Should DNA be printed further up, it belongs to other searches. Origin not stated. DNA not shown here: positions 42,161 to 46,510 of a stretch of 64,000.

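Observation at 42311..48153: ECF sigma-TM-WD40 fusion directly upstream of a giant membrane protein with duplicated DUF1559-like modules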

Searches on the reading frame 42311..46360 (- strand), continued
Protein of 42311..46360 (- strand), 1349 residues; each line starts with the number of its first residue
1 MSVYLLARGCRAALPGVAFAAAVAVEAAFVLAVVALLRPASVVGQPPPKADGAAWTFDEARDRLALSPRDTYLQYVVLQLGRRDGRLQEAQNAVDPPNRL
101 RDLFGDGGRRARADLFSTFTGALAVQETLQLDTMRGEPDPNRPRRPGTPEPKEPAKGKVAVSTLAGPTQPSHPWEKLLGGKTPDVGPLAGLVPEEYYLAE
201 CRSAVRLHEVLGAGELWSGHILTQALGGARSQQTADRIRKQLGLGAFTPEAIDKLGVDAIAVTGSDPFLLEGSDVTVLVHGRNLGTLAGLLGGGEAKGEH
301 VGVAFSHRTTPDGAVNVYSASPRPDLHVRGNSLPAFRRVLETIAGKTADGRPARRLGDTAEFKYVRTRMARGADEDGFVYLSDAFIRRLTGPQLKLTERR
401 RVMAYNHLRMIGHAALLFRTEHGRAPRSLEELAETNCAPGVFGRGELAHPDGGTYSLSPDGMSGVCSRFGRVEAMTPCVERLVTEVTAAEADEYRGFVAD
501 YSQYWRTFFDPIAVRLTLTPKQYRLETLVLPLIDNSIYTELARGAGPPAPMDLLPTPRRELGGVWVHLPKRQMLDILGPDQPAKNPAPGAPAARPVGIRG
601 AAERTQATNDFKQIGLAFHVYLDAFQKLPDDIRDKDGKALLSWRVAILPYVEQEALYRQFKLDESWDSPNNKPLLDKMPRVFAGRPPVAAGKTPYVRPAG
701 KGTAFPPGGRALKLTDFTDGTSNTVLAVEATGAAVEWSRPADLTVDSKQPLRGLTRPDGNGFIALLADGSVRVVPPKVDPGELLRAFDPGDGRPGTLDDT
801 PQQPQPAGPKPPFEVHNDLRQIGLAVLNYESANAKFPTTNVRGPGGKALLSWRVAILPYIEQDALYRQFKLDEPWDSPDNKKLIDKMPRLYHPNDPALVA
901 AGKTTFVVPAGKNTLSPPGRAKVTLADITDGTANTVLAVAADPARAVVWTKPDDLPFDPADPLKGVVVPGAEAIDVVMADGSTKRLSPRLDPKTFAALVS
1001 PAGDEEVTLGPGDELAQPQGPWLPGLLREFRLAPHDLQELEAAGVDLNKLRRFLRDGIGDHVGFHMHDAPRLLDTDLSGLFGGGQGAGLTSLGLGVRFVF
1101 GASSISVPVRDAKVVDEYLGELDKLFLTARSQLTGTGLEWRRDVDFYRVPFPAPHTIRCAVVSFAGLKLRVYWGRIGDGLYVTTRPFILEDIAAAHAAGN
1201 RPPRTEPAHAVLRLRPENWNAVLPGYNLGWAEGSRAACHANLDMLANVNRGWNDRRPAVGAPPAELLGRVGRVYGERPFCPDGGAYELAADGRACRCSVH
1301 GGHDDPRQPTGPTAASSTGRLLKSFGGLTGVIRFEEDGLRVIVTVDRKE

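Call 12: find_encoding_contigs(protein=P0031, flank=8000, max_places=2)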
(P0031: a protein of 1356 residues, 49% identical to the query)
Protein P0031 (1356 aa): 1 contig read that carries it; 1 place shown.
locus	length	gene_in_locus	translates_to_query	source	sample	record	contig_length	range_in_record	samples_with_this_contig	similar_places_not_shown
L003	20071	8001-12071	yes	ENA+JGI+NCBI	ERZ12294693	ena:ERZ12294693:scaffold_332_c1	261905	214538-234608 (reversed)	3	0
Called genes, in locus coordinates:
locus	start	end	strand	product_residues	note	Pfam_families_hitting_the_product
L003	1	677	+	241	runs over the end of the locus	PF01138:RNase_PH, PF03725:RNase_PH_C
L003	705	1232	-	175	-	-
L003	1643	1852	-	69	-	-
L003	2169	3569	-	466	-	PF12779:WXXGXW (faint)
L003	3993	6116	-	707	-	PF00009:GTP_EFTU, PF22042:EF-G_D2, PF03144:GTP_EFTU_D2, PF14492:EFG_III, PF03764:EFG_IV, PF00679:EFG_C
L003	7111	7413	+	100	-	-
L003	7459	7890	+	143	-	PF13578:Methyltransf_24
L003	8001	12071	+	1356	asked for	PF07596:SBP_bac_10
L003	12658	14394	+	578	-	PF05157:MshEN, PF00437:T2SSE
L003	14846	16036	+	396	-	PF00437:T2SSE, PF13401:AAA_22 (weak)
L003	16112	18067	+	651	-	PF05157:MshEN, PF00437:T2SSE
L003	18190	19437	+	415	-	PF28597:T2SSF_N, PF00482:T2SSF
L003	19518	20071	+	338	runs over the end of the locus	PF07963:N_methyl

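Call 20: find_encoding_contigs(protein=P0003, flank=6000, max_places=1)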
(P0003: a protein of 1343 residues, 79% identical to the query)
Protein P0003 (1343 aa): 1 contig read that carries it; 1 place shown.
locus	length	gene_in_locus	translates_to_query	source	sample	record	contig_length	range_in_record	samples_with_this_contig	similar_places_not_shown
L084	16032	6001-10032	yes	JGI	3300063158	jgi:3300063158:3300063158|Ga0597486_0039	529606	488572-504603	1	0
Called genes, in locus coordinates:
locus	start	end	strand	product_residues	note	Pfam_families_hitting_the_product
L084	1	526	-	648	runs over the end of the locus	PF00664:ABC_membrane, PF00005:ABC_tran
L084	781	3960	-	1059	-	PF00514:Arm (faint), PF02985:HEAT (faint), PF03130:HEAT_PBS (faint), PF12717:Cnd1 (faint), PF13646:HEAT_2, PF13646:HEAT_2, PF01602:Adaptin_N (weak), PF13646:HEAT_2, +2 more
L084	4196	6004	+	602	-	PF04542:Sigma70_r2, PF08281:Sigma70_r4_2, PF23414:Beta-prop_EML_2, PF24814:WD40_Prp19, PF24817:WD40_WDHD1_1st, PF25172:Beta-prop_WDR3_2nd, PF25175:Beta-prop_WDR5, PF25173:Beta-prop_WDR3_1st, +36 more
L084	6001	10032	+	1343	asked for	PF07596:SBP_bac_10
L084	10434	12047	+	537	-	-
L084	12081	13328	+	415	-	PF13546:DDE_5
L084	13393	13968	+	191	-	PF02985:HEAT (faint), PF13646:HEAT_2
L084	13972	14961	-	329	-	-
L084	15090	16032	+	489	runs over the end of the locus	PF00890:FAD_binding_2, PF01266:DAO, PF12831:FAD_oxidored (weak), PF16901:DAO_C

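Call 21: find_encoding_contigs(protein=P0005, flank=6000, max_places=1)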
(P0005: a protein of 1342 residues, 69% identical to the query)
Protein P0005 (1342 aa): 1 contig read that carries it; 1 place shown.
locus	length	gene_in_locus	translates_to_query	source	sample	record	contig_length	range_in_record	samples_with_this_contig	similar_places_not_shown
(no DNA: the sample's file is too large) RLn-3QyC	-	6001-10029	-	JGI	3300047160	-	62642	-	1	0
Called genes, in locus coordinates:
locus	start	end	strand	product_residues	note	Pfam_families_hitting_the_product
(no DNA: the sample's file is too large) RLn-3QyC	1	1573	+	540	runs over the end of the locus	-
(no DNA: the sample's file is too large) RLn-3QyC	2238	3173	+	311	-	PF00353:HemolysinCabind (weak)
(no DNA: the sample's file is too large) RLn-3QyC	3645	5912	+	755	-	PF04542:Sigma70_r2, PF08281:Sigma70_r4_2, PF23414:Beta-prop_EML_2, PF24814:WD40_Prp19, PF24817:WD40_WDHD1_1st, PF25174:Beta-prop_THOC3, PF24807:WD40_CDC20-Fz, PF25173:Beta-prop_WDR3_1st, +34 more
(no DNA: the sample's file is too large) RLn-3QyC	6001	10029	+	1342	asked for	PF07596:SBP_bac_10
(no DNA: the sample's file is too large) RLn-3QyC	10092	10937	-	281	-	PF00149:Metallophos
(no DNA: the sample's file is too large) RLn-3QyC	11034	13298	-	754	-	PF00069:Pkinase, PF07714:PK_Tyr_Ser-Thr, PF23409:Beta-prop_EML (weak), PF24807:WD40_CDC20-Fz, PF23381:Beta-prop_IFT122_1st, PF25174:Beta-prop_THOC3, PF25175:Beta-prop_WDR5, PF25173:Beta-prop_WDR3_1st, +15 more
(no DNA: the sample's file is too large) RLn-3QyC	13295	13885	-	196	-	PF07638:Sigma70_ECF, PF13384:HTH_23 (faint), PF08281:Sigma70_r4_2 (weak)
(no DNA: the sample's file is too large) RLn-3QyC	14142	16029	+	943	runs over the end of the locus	PF00353:HemolysinCabind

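Call 22: find_encoding_contigs(protein=P0006, flank=6000, max_places=1)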
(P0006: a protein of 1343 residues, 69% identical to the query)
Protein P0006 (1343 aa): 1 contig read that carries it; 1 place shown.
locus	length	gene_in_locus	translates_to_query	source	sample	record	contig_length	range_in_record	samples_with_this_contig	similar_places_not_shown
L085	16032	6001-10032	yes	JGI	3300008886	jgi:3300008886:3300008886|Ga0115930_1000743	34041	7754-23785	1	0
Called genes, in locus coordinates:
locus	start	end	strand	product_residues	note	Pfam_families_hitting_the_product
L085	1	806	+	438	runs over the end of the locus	PF01134:GIDA (faint), PF07992:Pyr_redox_2, PF13450:NAD_binding_8 (faint), PF13454:NAD_binding_9 (faint), PF00070:Pyr_redox, PF22366:NDH2_C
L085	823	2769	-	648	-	PF05448:AXE1 (faint)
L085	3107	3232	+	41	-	-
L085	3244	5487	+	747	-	PF04542:Sigma70_r2, PF08281:Sigma70_r4_2, PF23389:Beta-prop_WDR19_1st, PF23414:Beta-prop_EML_2, PF24814:WD40_Prp19, PF24817:WD40_WDHD1_1st, PF25047:Beta-prop_TEP1_2nd, PF25175:Beta-prop_WDR5, +35 more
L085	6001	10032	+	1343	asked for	PF07596:SBP_bac_10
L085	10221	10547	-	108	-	PF01541:GIY-YIG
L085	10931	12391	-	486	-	PF07394:DUF1501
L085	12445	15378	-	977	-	PF00034:Cytochrom_C (faint), PF07635:PSCyt1, PF13442:Cytochrome_CBB3 (weak), PF07583:PSCyt2, PF00754:F5_F8_type_C (faint), PF07587:PSD1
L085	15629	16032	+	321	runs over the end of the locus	PF00586:AIRS, PF02769:AIRS_C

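Call 55: predict_structure(alignment_id=A3)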
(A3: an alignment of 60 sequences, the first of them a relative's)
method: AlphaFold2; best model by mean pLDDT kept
length: 905 residues; sequences in the alignment: 60
mean_pLDDT: 83.6   pTM: 0.82
mean pLDDT of the five models: 83.6, 82.0, 79.9, 79.1, 78.9
residues with pLDDT >= 90: 475; 70-90: 274; 50-70: 102; < 50: 54
segments of 3 or more residues with pLDDT < 50: 27-35, 88-106, 562-581, 634-636
pLDDT, mean of each block of 10 residues (from residue 1): 65 83 60 52 93 90 95 93 59 40 48 59 69 94 85 93 97 92 86 80 82 83 79 93 86 90 76 91 94 90 96 97 96 96 94 94 89 91 92 96 95 96 94 94 93 88 92 89 71 89 91 69 79 92 92 81 39 34 69 84 94 90 64 50 61 80 96 94 79 59 90 92 88 96 94 82 91 90 89 93 90 64 90 92 90 93 93 90 93 88 94
secondary structure, 60 per line:
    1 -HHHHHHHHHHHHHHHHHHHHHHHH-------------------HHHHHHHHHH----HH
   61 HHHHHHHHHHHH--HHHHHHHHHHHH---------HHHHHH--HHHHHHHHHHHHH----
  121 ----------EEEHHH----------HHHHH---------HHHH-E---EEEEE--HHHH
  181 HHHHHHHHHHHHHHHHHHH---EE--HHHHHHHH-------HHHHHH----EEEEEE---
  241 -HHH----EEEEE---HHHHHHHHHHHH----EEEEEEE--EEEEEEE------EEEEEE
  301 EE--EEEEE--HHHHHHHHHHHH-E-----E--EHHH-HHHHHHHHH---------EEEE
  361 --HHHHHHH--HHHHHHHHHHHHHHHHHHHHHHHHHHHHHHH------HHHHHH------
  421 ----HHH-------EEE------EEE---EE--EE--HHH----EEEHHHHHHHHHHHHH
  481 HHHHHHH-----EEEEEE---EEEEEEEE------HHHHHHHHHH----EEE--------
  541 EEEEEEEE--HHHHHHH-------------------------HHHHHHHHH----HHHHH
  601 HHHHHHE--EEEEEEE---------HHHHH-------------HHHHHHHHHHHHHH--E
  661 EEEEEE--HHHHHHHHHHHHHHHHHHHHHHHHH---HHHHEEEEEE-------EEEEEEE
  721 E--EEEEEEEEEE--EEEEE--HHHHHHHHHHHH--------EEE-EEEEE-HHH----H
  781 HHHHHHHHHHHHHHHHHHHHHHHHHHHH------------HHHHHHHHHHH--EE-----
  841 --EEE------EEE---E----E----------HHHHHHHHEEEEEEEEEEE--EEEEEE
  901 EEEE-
elements in order (helices of 4 or more, strands of 3 or more residues): H2-25 H45-54 H59-72 H75-86 H96-101 H104-116 E131-133 H147-151 H161-164 E170-174 H177-199 H207-214 H222-227 E232-237 E249-253 H257-268 E273-279 E282-288 E295-302 E305-309 H312-323 H339-347 E357-360 H363-369 H372-402 H409-414 E435-437 E444-446 E465-467 H468-487 E493-498 E502-509 H516-525 E530-532 E541-548 H551-557 H583-591 H596-606 E610-616 H626-630 H644-657 E660-666 H669-693 H697-700 E701-706 E714-721 E724-733 E736-740 H743-754 E763-765 E767-771 H780-808 H821-831 E843-845 E852-854 H874-881 E882-892 E895-904

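Call 61: search_protein_families(library=pfam, proteins=[P0041], max_evalue=0.001)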
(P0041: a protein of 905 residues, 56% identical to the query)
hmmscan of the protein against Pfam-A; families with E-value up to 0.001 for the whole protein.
P0041 (905 aa): 0 families

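Call 67: search_solved_structures(query=A1, max_evalue=1)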
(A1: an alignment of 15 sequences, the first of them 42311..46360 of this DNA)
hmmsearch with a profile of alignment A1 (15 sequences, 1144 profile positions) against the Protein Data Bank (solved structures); distinct sequences matched with E-value up to 1: 0.

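Call 72: predict_structure(alignment_id=A6)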
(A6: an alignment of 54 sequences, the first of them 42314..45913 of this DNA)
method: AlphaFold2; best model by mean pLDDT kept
length: 1200 residues; sequences in the alignment: 54
mean_pLDDT: 84.5   pTM: 0.63
mean pLDDT of the five models: 84.5, 82.1, 81.5, 81.4, 80.5
residues with pLDDT >= 90: 573; 70-90: 471; 50-70: 100; < 50: 56
segments of 3 or more residues with pLDDT < 50: 1-4, 436-447, 651-657, 870-881, 928-930, 932-934, 936-941, 984-992
pLDDT, mean of each block of 10 residues (from residue 1): 59 85 78 93 96 90 79 69 73 82 89 90 88 83 72 92 82 93 95 96 95 92 90 90 92 92 92 92 95 93 91 90 85 91 90 64 86 91 61 74 88 89 80 53 46 81 93 92 92 97 95 96 94 84 93 86 84 91 89 93 88 92 90 93 77 47 84 88 86 85 94 89 94 92 90 95 88 83 90 94 93 91 92 90 93 81 75 42 64 80 93 90 56 45 59 88 94 81 49 70 89 76 93 91 91 86 90 85 87 88 70 84 81 89 86 91 87 89 84 90
secondary structure, 60 per line:
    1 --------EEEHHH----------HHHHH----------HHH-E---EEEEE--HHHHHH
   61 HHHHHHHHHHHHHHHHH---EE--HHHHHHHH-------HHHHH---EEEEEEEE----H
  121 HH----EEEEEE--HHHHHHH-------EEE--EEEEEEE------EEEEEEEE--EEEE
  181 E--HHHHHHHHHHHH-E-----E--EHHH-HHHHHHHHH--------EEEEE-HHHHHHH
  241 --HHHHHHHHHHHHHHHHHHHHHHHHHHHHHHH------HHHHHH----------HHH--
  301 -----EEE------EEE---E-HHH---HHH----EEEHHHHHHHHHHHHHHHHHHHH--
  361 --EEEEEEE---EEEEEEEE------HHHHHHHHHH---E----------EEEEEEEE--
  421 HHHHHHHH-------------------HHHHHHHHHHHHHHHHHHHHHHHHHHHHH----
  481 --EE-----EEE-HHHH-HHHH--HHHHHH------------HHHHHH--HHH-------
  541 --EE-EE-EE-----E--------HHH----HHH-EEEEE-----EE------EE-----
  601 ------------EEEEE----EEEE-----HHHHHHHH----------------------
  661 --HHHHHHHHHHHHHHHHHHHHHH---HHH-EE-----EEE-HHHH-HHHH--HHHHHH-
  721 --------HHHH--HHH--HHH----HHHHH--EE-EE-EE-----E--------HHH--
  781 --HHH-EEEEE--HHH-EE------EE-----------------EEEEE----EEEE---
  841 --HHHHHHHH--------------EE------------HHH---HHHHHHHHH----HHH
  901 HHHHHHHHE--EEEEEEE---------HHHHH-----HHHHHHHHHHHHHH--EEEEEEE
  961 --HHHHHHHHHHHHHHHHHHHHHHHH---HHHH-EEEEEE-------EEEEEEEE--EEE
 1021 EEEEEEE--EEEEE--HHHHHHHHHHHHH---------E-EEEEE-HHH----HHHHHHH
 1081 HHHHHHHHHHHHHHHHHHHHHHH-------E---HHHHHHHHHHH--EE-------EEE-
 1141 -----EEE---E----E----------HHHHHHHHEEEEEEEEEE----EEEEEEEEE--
elements in order (helices of 4 or more, strands of 3 or more residues): E9-11 H25-29 E48-52 H55-77 H85-92 H100-104 E108-115 E127-132 H135-141 E149-151 E154-160 E167-174 E177-181 H184-195 H211-219 E228-232 H234-240 H243-273 H280-285 E306-308 E315-317 E336-338 H339-358 E363-369 E373-380 H387-396 E411-418 H421-428 H448-476 E490-492 H494-497 H499-502 H505-510 H523-528 E576-580 E613-617 E622-625 H631-638 H663-684 E699-701 H703-706 H708-711 H714-719 H729-732 H747-751 E787-791 E825-829 E834-837 H843-850 H885-893 H898-908 E912-918 H928-932 H938-951 E954-960 H963-986 H990-993 E995-1000 E1008-1015 E1018-1027 E1030-1034 H1037-1049 E1061-1065 H1074-1103 H1115-1125 E1137-1139 E1146-1148 H1168-1175 E1176-1185 E1190-1198
